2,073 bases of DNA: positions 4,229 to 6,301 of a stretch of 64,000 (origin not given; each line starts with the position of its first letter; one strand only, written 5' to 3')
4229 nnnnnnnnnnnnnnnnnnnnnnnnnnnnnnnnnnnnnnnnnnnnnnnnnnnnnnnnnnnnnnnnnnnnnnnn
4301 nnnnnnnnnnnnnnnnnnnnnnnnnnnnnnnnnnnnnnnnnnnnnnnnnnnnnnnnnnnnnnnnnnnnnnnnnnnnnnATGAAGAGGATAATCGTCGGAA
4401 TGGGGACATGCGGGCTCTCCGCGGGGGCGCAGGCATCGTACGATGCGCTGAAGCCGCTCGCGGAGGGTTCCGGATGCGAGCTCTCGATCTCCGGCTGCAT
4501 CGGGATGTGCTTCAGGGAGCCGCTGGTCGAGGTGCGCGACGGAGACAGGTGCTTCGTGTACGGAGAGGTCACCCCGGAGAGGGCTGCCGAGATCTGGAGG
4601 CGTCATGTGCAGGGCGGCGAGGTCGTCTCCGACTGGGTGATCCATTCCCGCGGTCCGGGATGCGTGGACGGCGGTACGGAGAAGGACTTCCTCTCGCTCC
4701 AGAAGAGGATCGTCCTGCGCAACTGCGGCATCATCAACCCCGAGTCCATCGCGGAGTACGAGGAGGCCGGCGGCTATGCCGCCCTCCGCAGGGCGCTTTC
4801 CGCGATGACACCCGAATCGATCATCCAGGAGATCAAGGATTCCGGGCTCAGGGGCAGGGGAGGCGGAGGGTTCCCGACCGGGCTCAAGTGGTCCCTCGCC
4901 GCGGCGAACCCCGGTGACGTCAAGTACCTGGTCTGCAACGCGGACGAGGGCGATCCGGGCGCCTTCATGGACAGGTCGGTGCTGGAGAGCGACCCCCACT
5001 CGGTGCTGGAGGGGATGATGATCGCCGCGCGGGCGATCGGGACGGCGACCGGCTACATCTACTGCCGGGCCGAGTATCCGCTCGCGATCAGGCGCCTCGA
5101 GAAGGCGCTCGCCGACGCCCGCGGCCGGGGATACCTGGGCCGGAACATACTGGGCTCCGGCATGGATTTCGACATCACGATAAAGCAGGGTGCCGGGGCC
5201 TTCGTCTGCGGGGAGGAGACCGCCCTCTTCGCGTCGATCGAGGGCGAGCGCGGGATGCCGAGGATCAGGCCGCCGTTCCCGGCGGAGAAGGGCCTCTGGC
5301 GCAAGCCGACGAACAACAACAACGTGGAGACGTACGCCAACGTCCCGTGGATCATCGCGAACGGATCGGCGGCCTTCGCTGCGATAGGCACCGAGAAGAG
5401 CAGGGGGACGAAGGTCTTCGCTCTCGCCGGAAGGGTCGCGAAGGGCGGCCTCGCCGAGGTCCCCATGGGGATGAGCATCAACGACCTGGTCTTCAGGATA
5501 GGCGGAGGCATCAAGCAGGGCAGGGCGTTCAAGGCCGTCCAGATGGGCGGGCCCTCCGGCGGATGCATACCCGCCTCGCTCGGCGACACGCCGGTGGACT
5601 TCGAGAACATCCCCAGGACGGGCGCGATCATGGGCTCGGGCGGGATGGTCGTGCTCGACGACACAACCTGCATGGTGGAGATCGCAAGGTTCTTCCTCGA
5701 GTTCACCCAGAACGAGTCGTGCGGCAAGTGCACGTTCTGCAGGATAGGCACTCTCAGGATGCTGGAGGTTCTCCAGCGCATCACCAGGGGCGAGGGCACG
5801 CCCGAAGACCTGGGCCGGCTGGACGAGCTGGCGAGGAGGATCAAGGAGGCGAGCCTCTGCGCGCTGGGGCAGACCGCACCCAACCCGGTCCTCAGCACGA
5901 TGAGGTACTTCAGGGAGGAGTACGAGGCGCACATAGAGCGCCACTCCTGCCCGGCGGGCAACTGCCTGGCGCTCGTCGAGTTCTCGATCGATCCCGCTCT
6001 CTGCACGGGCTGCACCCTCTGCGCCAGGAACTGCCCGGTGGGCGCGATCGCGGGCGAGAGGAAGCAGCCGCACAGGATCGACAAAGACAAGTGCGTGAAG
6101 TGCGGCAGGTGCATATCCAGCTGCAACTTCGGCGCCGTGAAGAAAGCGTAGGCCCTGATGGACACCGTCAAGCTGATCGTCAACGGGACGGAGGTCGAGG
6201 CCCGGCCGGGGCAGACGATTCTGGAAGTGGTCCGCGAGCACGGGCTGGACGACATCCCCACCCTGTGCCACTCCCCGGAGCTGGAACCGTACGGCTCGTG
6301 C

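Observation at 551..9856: Single 9.3-kb operon combining canonical NfnAB with a StnABC-like (Sporomusa-type Nfn) NuoEFG module and an embedded regulator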

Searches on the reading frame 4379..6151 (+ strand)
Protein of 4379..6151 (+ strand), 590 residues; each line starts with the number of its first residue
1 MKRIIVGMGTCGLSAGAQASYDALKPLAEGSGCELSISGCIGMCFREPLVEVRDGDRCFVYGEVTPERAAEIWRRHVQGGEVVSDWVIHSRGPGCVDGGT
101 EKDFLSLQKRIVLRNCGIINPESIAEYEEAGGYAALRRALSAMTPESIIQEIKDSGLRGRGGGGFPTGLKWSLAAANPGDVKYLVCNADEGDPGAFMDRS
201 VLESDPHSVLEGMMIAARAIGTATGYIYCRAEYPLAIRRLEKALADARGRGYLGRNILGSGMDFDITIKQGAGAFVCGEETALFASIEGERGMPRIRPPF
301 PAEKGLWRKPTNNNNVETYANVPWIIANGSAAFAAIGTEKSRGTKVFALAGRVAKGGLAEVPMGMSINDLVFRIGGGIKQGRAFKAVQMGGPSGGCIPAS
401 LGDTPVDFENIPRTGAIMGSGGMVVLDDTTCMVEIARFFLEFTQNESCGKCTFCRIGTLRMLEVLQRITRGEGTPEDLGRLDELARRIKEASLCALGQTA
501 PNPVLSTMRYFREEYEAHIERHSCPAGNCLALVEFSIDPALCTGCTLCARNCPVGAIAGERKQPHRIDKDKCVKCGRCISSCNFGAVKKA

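Call 4: search_protein_families(library=pfam, proteins=[window:4379-6151:+], max_evalue=0.01)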
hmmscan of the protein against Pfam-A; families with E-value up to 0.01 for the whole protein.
window:4379-6151:+ (590 aa): 13 families
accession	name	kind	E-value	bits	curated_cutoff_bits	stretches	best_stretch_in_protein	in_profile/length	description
PF01512.22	Complex1_51K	-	1.6e-46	158.3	31.2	1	152-323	1-149/150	Nuo51 FMN-binding domain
PF10589.14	NADH_4Fe-4S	-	1.2e-34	118.5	23.5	1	434-518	1-85/85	NADH-ubiquinone oxidoreductase-F iron-sulfur binding region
PF00037.32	Fer4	-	1e-09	38.3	21.1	2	536-557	2-23/24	4Fe-4S binding domain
PF12837.12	Fer4_6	-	2.6e-09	37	25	2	536-557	3-24/24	4Fe-4S binding domain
PF12838.12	Fer4_7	-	1e-07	32.7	27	1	542-586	2-52/52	4Fe-4S dicluster domain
PF13237.11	Fer4_10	-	6.9e-07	29.5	25.5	1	536-582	3-52/53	4Fe-4S dicluster domain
PF12797.12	Fer4_2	-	6.8e-06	26.1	24.5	1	566-583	4-21/22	4Fe-4S binding domain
PF13187.11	Fer4_9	-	8e-06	26.2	27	1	542-585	2-50/52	4Fe-4S dicluster domain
PF25160.1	LdpA_Fe-S-bd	-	0.001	19.2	27.6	1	548-588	9-44/49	LdpA Fe-S cluster-binding domain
PF14697.11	Fer4_21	-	0.0018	18.8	35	1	566-585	2-21/59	4Fe-4S dicluster domain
PF10531.15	SLBB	-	0.0033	17.7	27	1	347-395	2-53/55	SLBB domain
PF13484.11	Fer4_16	-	0.0048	18.1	30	1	542-562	2-22/66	4Fe-4S double cluster binding domain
PF13459.11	Fer4_15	-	0.0055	17.8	22.4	0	536-553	2-19/66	4Fe-4S single cluster domain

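Call 12: search_protein_families(library=ncbifam, proteins=[window:4379-6151:+], max_evalue=0.00001)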
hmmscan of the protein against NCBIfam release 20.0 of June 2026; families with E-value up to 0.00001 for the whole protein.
window:4379-6151:+ (590 aa): 22 families
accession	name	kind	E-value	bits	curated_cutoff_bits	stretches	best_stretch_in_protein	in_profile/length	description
TIGR01959.1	nuoF_fam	equivalog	3.7e-149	496.6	558.65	1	120-519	10-410/410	NADH-quinone oxidoreductase subunit NuoF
NF008436.0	PRK11278.1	equivalog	1.5e-116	389.9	749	1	121-523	24-430/448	NADH-quinone oxidoreductase subunit NuoF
NF010120.0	PRK13596.1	equivalog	1.5e-112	376.3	389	1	120-523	16-421/433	NADH-quinone oxidoreductase subunit NuoF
TIGR04481.1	PR_assoc_PrdC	equivalog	2.4e-11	43.1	490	1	146-245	74-169/425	proline reductase-associated electron transfer protein PrdC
TIGR01945.1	rnfC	subfamily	3.1e-11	42.5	245.95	1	137-246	113-220/435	RnfABCDGE type electron transport complex subunit C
NF003454.1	PRK05035.1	equivalog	5.2e-10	38.4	345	1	140-246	118-221/556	electron transport complex subunit RsxC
TIGR04105.1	FeFe_hydrog_B1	subfamily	8.1e-10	38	450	1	515-588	135-206/462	monomeric [FeFe] hydrogenase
NF058577.1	FdxA_fam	equivalog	2.7e-09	37.1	65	1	542-586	9-52/52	4Fe-4S ferredoxin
NF005415.0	PRK06991.1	equivalog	2.9e-09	37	281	1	536-583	81-128/284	electron transport complex subunit RsxB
TIGR01944.1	rnfB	subfamily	7.3e-09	35.4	68.7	1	537-587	110-160/190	RnfABCDGE type electron transport complex subunit B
TIGR03294.1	FrhG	equivalog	1e-07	31.9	245.5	1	532-583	166-216/228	coenzyme F420 hydrogenase subunit gamma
NF038196.1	ferrodoxin_EFR1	subfamily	5.2e-07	29.9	75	1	535-587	180-229/242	EFR1 family ferrodoxin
NF003475.0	PRK05113.1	equivalog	6.4e-07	29.4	203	1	537-584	110-157/190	electron transport complex subunit RsxB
NF005505.0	PRK07118.1-4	equivalog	1.9e-06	27.6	378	1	539-587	215-262/265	Fe-S cluster domain-containing protein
TIGR02179.1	PorD_KorD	subfamily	2.3e-06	27.6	60.05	0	540-588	25-73/78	2-oxoacid:acceptor oxidoreductase, delta subunit, pyruvate/2-ketoisovalerate family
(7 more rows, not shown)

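Call 31: search_solved_structures(query=window:4379-6148:+, max_evalue=1e-20, show_alignments=2)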
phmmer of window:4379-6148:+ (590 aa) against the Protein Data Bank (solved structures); distinct sequences matched with E-value up to 1e-20: 63 (the best 60 are shown).
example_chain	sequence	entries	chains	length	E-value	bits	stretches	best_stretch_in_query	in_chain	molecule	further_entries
9bov_B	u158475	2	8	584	5.5e-250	834.4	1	3-588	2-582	NADH dehydrogenase (Quinone)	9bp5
8oh5_B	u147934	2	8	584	8.3e-246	820.6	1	3-587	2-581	NAD-reducing hydrogenase subunit HoxF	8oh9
9n5u_B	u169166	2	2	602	1.4e-237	793.4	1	2-588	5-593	NfnB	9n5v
7t2r_B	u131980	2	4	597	3.4e-218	729.4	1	4-589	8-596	NiFe hydrogenase subunit B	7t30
7q4v_B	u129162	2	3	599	7.6e-209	698.5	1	33-590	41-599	Iron hydrogenase HydB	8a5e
8a6t_B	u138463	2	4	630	1.1e-197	661.6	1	31-589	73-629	Electron bifurcating hydrogenase subunit HydB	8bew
7q4w_B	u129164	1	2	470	1.9e-195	654.2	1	124-590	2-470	Iron hydrogenase HydB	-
7p5h_B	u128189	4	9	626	2.4e-190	637.4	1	34-588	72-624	Fe-hydrogenase, subunit beta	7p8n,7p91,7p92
9mqx_B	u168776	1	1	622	2.3e-176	591.3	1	8-586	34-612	NADH:ubiquinone oxidoreductase, NADH-binding (51 kD) subunit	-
6vw7_B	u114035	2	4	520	7.2e-127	427.8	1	25-515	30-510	NAD-dependent formate dehydrogenase beta subunit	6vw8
6tg9_B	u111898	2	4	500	6.3e-115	388.3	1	13-516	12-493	Formate dehydrogenase subunit beta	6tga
9wxb_C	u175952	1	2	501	8.9e-111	374.6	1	25-516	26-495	Formate dehydrogenase beta subunit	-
2fug_1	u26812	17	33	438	1e-110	374.4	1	125-518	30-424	NADH-quinone oxidoreductase chain 1 | NADH-QUINONE OXIDOREDUCTASE SUBUNIT 1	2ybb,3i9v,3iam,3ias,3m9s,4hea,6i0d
8x9v_F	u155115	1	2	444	1.8e-110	373.6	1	114-519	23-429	NADH-quinone oxidoreductase subunit F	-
6hl2_B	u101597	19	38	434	2.7e-109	369.7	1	120-521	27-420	NADH-quinone oxidoreductase subunit F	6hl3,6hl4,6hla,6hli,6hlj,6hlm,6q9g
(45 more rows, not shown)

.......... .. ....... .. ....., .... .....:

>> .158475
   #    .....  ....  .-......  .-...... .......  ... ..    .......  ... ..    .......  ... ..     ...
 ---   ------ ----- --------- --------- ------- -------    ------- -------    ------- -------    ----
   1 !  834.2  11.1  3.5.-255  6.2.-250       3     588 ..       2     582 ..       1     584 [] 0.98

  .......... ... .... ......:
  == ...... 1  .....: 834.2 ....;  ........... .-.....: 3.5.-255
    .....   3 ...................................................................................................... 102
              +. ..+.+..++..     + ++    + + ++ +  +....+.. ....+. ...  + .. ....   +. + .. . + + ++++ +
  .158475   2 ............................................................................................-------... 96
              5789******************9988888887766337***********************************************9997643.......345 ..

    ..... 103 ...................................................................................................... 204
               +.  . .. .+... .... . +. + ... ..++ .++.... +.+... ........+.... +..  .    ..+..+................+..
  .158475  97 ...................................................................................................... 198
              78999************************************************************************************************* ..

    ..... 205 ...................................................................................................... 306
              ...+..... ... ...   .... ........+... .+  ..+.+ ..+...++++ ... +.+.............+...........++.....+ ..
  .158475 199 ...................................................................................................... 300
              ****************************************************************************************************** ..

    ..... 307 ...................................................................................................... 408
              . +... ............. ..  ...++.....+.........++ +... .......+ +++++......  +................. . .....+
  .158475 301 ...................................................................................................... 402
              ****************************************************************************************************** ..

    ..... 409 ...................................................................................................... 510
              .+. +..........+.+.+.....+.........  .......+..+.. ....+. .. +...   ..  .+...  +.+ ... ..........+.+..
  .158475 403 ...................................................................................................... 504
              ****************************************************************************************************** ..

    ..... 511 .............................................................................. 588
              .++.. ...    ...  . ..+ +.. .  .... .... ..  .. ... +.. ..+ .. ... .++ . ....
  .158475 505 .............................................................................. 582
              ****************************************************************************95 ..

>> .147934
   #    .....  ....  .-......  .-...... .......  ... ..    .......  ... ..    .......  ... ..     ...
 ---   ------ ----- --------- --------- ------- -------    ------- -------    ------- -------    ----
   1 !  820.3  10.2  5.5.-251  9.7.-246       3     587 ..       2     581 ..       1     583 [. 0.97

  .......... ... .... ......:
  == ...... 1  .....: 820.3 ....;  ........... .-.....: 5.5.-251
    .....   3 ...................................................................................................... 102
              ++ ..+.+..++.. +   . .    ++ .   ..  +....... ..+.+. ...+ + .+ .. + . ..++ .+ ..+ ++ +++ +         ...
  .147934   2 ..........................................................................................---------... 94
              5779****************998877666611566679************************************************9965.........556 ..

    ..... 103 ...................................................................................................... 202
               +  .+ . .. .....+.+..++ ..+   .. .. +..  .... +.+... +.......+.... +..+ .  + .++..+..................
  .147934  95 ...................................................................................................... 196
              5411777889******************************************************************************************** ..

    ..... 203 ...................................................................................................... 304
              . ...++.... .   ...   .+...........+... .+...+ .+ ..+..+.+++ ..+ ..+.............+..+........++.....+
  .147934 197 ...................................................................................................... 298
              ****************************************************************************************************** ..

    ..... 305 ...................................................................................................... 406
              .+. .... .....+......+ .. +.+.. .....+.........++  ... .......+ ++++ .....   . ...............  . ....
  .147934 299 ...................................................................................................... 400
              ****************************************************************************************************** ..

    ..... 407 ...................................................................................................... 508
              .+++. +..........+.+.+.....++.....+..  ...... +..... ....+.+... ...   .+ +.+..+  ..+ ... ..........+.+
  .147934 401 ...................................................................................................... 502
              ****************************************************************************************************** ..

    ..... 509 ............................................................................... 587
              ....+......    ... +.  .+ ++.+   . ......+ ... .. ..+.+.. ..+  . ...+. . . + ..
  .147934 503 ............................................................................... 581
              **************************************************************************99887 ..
